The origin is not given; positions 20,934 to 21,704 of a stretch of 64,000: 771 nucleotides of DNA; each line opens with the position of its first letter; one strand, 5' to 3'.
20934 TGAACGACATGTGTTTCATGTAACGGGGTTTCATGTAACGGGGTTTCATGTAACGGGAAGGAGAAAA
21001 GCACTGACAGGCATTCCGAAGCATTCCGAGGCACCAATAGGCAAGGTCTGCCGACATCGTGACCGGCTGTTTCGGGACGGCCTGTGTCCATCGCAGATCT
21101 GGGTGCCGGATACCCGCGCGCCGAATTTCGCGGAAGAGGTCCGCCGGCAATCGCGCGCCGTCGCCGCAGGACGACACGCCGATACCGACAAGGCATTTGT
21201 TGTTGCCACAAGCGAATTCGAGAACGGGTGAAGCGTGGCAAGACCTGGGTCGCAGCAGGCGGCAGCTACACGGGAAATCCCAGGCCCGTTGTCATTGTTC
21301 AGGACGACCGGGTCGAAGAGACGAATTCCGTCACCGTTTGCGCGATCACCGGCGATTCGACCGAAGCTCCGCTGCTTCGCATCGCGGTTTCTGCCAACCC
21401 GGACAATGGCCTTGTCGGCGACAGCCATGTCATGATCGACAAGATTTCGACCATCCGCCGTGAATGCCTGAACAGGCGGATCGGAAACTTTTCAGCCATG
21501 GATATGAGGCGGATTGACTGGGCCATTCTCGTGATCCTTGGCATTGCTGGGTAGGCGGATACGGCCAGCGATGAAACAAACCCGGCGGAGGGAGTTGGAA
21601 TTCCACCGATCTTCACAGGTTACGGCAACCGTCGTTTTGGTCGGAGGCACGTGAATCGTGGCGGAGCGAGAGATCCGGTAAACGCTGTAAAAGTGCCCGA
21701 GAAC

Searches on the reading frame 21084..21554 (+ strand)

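Call 18: search_protein_families(library=pfam, proteins=[window:21084-21554:+], max_evalue=0.001)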
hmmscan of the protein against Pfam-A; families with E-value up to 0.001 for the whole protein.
window:21084-21554:+ (156 aa): 1 family
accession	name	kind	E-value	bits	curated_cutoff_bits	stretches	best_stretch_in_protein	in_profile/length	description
PF02452.23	PemK_toxin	-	4.3e-17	62.7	23.1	1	58-151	9-108/109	PemK-like, MazF-like toxin of type II toxin-antitoxin system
